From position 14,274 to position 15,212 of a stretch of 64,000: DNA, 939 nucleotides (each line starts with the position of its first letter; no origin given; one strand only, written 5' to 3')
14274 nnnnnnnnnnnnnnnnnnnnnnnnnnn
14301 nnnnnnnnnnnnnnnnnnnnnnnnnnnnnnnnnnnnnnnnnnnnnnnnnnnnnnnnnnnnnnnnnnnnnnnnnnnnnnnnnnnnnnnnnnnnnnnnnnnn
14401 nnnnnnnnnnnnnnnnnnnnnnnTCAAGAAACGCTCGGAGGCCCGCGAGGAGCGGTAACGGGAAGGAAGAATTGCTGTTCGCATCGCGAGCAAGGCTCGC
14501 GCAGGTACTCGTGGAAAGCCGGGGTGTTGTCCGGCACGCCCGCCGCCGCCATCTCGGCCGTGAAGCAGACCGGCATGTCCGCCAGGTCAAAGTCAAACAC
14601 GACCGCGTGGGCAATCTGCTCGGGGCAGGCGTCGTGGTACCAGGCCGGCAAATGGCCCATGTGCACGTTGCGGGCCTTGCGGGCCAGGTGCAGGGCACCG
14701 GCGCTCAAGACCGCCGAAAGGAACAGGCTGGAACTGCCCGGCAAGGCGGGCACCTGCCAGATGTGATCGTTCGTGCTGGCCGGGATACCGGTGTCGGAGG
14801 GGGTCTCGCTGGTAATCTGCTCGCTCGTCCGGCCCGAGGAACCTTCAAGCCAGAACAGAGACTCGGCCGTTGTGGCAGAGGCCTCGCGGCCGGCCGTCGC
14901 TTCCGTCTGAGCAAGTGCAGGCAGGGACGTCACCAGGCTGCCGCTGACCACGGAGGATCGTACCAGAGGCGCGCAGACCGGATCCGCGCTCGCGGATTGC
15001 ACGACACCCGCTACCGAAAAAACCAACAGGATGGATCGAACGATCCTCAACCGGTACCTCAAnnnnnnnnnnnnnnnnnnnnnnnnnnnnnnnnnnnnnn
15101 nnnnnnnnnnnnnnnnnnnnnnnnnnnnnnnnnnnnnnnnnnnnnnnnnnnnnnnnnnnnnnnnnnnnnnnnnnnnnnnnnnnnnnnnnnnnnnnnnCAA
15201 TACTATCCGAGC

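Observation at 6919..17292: Compact exosortase module with separate EpsI, paired cargo paralogs and a 1481-aa TPR protein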

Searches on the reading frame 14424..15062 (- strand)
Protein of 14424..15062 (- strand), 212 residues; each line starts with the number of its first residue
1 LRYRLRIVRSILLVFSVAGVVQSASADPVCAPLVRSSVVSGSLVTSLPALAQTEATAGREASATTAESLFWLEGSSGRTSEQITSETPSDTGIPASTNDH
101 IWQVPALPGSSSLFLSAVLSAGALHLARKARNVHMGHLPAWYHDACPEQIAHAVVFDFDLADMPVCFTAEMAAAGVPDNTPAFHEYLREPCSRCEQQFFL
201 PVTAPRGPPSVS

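Call 3: search_protein_families(library=ncbifam, proteins=[window:14424-15062:-], max_evalue=0.01)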
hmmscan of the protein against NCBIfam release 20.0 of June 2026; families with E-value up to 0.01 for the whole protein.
window:14424-15062:- (212 aa): 0 families

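Call 4: search_protein_families(library=pfam, proteins=[window:14424-15062:-], max_evalue=0.01)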
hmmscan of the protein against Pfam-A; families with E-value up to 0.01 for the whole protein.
window:14424-15062:- (212 aa): 0 families

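Call 25: find_homologous_proteins(query=window:14424-15062:-, max_evalue=0.001)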
Query window:14424-15062:- (212 aa): 12 proteins with E <= 0.001 among 763 candidates.
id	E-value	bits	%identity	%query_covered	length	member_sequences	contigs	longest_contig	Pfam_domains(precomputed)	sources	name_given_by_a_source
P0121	1.5e-131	454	100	98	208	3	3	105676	-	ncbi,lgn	-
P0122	3.8e-91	322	72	98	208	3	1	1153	-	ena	-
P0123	4.5e-90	319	73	98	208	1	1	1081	-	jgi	-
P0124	9.1e-89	315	72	98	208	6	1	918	-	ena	-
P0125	7.0e-85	302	69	98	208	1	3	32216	-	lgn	-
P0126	1.2e-84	301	71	98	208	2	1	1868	-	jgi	-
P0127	3.3e-82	293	69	98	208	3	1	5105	-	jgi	-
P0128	5.7e-78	279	74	84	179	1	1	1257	-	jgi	jgi:hypothetical protein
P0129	1.8e-54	203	54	98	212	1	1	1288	-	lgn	-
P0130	4.7e-44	169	49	84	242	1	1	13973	-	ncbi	-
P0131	3.9e-42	162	46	96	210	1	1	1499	-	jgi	jgi:hypothetical protein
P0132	5.6e-40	155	63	52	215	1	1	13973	-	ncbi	-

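Call 27: find_encoding_contigs(protein=P0121, flank=10000, max_places=3)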
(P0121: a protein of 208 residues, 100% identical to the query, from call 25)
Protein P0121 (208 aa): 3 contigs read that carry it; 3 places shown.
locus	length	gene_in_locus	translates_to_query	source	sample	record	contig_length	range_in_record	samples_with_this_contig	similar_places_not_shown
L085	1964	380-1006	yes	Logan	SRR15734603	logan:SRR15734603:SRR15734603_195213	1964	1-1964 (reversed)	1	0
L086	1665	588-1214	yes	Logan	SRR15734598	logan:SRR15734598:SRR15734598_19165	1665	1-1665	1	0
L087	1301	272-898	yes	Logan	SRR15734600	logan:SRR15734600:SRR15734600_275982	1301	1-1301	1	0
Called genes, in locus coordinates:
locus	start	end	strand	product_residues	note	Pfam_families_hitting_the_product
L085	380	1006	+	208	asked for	-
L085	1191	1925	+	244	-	-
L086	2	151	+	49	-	?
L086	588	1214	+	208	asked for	-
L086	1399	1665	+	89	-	?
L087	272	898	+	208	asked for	-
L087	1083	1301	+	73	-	?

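Call 33: predict_structure(alignment_id=A2)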
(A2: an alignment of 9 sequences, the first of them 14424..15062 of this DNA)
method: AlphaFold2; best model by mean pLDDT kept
length: 212 residues; sequences in the alignment: 9
mean_pLDDT: 44.3   pTM: 0.18
mean pLDDT of the five models: 44.3, 42.9, 41.5, 41.2, 39.0
residues with pLDDT >= 90: 0; 70-90: 0; 50-70: 67; < 50: 145
segments of 3 or more residues with pLDDT < 50: 22-100, 146-160, 162-178, 180-205
pLDDT, mean of each block of 10 residues (from residue 1): 58 61 39 35 31 29 37 39 37 42 52 53 54 54 50 42 41 46 42 40 49 47
secondary structure, 60 per line:
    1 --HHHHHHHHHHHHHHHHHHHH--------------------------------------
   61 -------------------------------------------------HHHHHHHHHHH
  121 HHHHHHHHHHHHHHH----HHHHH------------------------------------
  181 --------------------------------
elements in order: H3-22 H110-135 H140-144

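Call 38: search_protein_representatives(alignment_id=A2)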
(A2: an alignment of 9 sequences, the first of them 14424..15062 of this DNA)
Query: 9 sequences, 208 profile positions. Proteins with E-value up to 0.001 (for the whole library): 636; up to 1e-10: 411; up to 1e-30: 20. The best 150 are listed.
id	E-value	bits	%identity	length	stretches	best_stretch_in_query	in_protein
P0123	9.9e-104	362.2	-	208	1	4-207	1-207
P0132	5.7e-85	300.9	-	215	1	1-207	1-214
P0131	1.8e-77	276.4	-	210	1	4-207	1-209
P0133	2.7e-66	239.9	-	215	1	6-207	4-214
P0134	3.7e-51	190.5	-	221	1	13-200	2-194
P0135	9.4e-39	150.0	-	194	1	4-207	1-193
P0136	4.0e-35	138.1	-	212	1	15-206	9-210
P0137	1.2e-34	136.5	-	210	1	4-207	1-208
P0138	3.1e-34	135.2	-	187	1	11-206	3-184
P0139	3.1e-33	132.0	-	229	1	9-207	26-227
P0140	8.5e-33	130.5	-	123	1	91-207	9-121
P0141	8.5e-33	130.5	-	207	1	9-207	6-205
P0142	7.4e-32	127.4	-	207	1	7-207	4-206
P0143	9.2e-32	127.1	-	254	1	9-206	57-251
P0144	1.2e-31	126.8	-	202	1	5-207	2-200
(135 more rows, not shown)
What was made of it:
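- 14424..15062 (-): atyp: signal peptide, about 80 aa of variable periplasmic segment, the motif LPxxPGS, a conserved transmembrane helix, an Arg cluster, and a conserved roughly 80-aa cytoplasmic tail (P-x-W-Y-H, Q-I-G-H, D, C, ...P-R-G-P-P + 3 aa). 636 clusters at 50% identity (call 38).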

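Call 50: search_protein_families(library=pfam, alignment_id=A4, max_evalue=0.01)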
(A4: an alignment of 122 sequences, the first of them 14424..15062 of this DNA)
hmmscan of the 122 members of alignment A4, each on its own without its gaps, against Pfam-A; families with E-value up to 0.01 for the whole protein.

A. member 1, window:14424-15062:- (212 aa): 0 families

B. families by the number of members that match (of 122 scanned): 2 families
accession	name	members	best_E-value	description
PF25232.1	DUF7848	1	0.0011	Domain of unknown function (DUF7848)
PF01456.22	Mucin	1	0.0089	Mucin-like glycoprotein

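Call 51: search_protein_families(library=ncbifam, alignment_id=A4, max_evalue=0.01)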
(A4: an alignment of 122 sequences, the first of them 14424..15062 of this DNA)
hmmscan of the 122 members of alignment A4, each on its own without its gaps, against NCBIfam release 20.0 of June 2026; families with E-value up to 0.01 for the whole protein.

A. member 1, window:14424-15062:- (212 aa): 0 families

B. families by the number of members that match (of 122 scanned): 0 families

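Call 52: search_solved_structures(query=A4, max_evalue=1)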
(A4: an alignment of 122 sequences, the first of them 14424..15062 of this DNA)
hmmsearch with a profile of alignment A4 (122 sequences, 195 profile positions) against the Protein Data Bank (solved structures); distinct sequences matched with E-value up to 1: 2.
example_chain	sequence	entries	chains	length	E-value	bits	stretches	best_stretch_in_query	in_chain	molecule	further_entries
2n8a_A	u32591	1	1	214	0.47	13.7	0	118-136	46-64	Poly [ADP-ribose] polymerase 1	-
4av1_A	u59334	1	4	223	0.58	13.4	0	118-136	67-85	POLY [ADP-RIBOSE] POLYMERASE 1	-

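Call 56: find_related_loci(query=A5, collection=metagenome_contigs, flank=10000)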
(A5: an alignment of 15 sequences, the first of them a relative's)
Query A5 (229 aa) in metagenome_contigs; peptide patterns used: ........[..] (x = any residue, [..] = any of these).
46 stretches matched a pattern; 29 encode a relative of the query (tblastn E <= 1e-3); 29 distinct loci.
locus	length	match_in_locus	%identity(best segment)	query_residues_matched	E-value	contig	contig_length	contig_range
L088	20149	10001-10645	47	9-227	1e-48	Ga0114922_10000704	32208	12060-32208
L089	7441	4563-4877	68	122-225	1e-41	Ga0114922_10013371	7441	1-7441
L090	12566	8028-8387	62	114-229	5e-40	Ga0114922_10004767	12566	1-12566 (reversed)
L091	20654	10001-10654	36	10-225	3e-31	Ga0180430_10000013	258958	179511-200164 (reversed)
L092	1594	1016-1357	47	113-226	8e-27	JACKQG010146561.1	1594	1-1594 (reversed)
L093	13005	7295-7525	58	121-197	4e-26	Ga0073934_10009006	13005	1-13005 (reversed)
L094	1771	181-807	35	14-227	4e-25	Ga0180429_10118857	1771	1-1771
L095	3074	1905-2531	35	14-227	4e-25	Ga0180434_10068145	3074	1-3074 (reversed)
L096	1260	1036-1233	62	129-192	7e-20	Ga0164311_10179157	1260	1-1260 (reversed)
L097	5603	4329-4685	44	111-225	1e-18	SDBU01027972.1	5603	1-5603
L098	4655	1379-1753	37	106-225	2e-18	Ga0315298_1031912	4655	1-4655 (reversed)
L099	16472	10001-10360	39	109-225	3e-16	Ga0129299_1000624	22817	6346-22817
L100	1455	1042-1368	38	118-227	2e-16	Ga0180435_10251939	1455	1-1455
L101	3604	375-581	51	124-192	9e-16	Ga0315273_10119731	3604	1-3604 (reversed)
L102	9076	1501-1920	36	94-228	2e-15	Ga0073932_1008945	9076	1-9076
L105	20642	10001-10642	28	3-228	5e-11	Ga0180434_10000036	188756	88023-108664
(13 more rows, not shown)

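Call 59: predict_structure(alignment_id=A4)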
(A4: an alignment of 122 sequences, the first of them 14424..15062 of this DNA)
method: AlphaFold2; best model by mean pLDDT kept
length: 212 residues; sequences in the alignment: 122
mean_pLDDT: 63.2   pTM: 0.30
mean pLDDT of the five models: 63.2, 63.0, 62.9, 62.9, 62.4
residues with pLDDT >= 90: 5; 70-90: 49; 50-70: 130; < 50: 28
segments of 3 or more residues with pLDDT < 50: 48-50, 66-70, 75-78
pLDDT, mean of each block of 10 residues (from residue 1): 78 79 53 52 50 52 50 50 58 67 85 88 81 60 56 54 58 63 62 60 69 68
secondary structure, 60 per line:
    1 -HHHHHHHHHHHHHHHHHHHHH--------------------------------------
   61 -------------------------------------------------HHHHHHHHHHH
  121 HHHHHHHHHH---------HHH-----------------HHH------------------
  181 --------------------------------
elements in order: H2-22 H110-130
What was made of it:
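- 14424..15062 (-): The AF2 transmembrane helix at 110-130 is confident, and the tail has no predicted secondary structure (call 59).
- AF2 gives no fold for the atyp tail (pLDDT 54-69; call 59).
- Tried and rejected: No fold search was run, because it would be meaningless (calls 33, 59).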

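Call 60: list_cluster_members(proteins=[P0121, P0001, P0008, P0077])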
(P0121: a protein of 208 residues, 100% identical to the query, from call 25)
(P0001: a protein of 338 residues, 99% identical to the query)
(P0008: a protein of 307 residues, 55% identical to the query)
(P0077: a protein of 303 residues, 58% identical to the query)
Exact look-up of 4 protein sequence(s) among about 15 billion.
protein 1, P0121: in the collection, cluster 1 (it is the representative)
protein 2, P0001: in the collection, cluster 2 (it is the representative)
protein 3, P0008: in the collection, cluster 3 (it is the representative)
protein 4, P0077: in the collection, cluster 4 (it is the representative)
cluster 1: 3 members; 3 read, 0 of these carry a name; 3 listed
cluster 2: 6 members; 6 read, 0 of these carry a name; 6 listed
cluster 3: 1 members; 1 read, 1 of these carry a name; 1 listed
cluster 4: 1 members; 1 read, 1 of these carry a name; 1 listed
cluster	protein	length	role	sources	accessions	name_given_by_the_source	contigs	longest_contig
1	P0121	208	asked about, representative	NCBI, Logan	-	-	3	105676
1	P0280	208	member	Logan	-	-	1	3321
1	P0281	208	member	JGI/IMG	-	-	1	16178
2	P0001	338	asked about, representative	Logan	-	-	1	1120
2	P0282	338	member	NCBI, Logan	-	-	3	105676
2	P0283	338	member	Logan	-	-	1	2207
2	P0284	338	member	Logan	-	-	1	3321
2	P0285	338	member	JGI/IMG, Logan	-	-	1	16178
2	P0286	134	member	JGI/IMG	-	-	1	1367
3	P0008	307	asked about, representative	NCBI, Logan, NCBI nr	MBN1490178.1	MAG: exosortase/archaeosortase family protein [Phycisphaerae bacterium] | exosortase/archaeosortase family protein [Phycisphaerae bacterium]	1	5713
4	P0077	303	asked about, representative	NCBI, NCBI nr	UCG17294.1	MAG: exosortase/archaeosortase family protein [Phycisphaerales bacterium]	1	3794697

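Call 70: search_protein_families(library=padloc, proteins=[window:14424-15062:-], max_evalue=0.01)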
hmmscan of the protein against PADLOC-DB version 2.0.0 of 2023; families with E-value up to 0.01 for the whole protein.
window:14424-15062:- (212 aa): 0 families
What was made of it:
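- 14424..15062 (-): None of 122 members hits Pfam, NCBIfam, PADLOC or PDB (calls 50-52, 70).
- Tried and rejected: Pfam, NCBIfam, PADLOC and PDB profile searches with atyp and its family found nothing (calls 3, 4, 50-52, 70).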

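Call 76: search_protein_families(library=ncbifam, proteins=[L105:8877-9815:+], max_evalue=1e-35)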
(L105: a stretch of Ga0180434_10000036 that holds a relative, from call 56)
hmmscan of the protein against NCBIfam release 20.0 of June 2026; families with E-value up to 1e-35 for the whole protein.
L105:8877-9815:+ (312 aa): 5 families
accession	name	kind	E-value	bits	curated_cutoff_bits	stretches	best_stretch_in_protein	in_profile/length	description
TIGR04152.1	exosort_VPLPA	exception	3.5e-52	178.1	400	1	51-302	3-252/486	VPLPA-CTERM-specific exosortase XrtD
NF038142.1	exosort_XrtW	exception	2.6e-47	161.3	425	1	29-294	3-267/494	exosortase W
TIGR02602.1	8TM_EpsH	subfamily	2e-46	158.5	105.55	1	51-286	2-234/241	exosortase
TIGR03109.2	exosort_XrtA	exception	1.3e-45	155.9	208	1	31-291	3-258/261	exosortase A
NF035943.2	exosort_XrtV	exception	1.7e-39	135.7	313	1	32-292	7-266/270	exosortase V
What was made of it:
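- Closest known: XrtD / VPLPA-CTERM exosortase system. Same: It is the best-scoring named exosortase model for 10 of 10 clade relatives (call 76).
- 10 of 10 relatives score higher on XrtD than on XrtA (call 76).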
